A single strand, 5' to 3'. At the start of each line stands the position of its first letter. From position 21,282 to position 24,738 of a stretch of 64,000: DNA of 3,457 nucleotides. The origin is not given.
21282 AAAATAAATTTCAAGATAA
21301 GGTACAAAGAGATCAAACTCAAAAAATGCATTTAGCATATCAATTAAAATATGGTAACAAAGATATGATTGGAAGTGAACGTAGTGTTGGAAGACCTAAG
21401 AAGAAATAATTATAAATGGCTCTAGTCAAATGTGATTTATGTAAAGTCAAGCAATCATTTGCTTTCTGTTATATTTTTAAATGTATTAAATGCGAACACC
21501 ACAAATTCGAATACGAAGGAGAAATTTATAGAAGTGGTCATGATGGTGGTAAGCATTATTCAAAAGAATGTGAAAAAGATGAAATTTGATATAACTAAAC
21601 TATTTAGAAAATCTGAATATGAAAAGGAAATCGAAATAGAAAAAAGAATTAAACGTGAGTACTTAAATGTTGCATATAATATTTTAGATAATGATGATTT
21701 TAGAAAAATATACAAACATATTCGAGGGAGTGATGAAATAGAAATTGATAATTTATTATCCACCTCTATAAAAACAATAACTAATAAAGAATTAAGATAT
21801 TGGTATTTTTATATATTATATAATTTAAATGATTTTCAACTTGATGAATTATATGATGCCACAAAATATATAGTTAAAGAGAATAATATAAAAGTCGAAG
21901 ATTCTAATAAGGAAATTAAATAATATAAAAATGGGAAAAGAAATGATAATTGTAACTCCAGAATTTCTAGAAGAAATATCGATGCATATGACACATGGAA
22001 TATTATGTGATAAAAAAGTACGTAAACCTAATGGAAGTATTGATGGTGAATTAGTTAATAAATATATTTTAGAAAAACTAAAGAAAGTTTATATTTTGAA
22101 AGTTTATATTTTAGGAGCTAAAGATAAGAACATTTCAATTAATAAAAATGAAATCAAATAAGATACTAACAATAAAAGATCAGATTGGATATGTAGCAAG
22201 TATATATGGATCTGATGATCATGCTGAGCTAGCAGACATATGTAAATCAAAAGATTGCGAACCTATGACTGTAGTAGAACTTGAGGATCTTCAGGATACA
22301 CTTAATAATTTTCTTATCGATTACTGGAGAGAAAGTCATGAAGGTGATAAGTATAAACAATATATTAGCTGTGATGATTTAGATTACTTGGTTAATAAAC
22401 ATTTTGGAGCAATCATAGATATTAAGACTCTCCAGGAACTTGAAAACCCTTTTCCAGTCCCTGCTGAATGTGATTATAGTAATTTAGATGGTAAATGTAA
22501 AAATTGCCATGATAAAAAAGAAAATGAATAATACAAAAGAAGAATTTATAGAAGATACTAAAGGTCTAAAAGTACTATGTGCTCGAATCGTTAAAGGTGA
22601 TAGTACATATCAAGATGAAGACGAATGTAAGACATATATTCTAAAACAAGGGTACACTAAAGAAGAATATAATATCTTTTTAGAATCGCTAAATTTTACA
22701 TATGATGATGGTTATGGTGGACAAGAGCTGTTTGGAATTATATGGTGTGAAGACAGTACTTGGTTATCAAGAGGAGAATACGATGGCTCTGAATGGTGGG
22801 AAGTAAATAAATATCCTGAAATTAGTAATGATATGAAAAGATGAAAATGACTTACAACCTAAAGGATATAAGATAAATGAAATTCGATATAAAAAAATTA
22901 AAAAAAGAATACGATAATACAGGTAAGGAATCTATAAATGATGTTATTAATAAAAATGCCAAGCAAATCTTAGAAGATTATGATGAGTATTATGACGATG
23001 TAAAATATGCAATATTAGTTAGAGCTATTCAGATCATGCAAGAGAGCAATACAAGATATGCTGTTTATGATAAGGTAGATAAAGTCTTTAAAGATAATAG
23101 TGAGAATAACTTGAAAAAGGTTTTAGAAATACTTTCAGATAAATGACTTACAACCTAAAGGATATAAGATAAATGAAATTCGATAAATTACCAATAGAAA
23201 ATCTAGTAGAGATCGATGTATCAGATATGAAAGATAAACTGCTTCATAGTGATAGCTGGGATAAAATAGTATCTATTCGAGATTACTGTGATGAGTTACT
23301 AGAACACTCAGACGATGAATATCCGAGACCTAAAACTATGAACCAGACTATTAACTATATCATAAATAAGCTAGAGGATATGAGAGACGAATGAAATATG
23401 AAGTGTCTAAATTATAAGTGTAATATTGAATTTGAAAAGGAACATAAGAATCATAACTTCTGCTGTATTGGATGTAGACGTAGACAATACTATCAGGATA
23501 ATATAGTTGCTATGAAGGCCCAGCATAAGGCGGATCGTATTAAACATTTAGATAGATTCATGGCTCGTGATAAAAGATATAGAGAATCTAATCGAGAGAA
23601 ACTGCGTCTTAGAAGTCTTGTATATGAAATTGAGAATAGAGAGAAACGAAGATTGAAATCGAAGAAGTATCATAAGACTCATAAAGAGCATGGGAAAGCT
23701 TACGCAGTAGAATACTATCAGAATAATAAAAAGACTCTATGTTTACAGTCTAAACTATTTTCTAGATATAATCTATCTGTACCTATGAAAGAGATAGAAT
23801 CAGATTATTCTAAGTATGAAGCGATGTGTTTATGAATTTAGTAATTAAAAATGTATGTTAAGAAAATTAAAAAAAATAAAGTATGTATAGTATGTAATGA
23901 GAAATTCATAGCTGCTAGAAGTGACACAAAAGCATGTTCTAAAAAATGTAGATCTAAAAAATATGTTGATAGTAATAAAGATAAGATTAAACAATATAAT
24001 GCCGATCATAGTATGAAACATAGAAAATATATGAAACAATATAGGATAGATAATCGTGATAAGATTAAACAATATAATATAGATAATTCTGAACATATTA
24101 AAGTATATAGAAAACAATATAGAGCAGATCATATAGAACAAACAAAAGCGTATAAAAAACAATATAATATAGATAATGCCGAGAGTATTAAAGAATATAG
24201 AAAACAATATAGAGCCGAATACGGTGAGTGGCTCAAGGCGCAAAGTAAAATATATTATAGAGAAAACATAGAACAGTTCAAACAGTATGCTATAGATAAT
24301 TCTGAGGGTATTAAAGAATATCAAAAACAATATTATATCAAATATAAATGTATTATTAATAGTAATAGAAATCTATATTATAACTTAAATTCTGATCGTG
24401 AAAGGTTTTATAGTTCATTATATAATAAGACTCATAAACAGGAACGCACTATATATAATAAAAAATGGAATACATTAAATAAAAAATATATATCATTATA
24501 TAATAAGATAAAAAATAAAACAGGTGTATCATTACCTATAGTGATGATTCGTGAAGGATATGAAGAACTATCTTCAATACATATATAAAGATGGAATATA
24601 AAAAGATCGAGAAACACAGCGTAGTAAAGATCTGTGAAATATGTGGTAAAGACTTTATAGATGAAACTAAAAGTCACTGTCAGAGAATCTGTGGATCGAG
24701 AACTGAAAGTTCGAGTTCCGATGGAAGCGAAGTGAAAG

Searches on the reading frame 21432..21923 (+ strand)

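Call 48: search_protein_families(library=pfam, proteins=[window:21432-21923:+], max_evalue=0.01)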
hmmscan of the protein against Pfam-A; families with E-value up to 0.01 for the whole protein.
window:21432-21923:+ (163 aa): 1 family
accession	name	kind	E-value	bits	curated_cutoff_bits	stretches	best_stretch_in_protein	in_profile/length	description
PF24133.1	DUF7400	-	0.008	15.7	27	0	27-70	97-143/262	Domain of unknown function (DUF7400)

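Call 75: search_protein_families(library=phrogs, proteins=[window:21432-21923:+], max_evalue=0.01)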
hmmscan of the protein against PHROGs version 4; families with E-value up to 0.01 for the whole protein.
window:21432-21923:+ (163 aa): 0 families

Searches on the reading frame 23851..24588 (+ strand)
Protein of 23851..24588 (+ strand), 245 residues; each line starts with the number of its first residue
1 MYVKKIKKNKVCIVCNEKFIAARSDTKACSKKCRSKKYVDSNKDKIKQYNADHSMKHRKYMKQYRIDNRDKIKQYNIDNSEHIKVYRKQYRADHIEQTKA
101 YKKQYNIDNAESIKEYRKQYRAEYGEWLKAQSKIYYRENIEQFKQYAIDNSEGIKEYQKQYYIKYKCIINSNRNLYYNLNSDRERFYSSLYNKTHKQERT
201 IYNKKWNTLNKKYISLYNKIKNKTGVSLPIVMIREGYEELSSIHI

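Call 48: search_protein_families(library=pfam, proteins=[window:23851-24588:+], max_evalue=0.01)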
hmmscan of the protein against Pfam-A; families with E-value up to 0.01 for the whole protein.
window:23851-24588:+ (245 aa): 0 families

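Call 75: search_protein_families(library=phrogs, proteins=[window:23851-24588:+], max_evalue=0.01)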
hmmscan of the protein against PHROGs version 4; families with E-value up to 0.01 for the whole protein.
window:23851-24588:+ (245 aa): 1 family
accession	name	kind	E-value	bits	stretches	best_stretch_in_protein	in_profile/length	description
phrog_36724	-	unknown function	0.0011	20.1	0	79-113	4-38/88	-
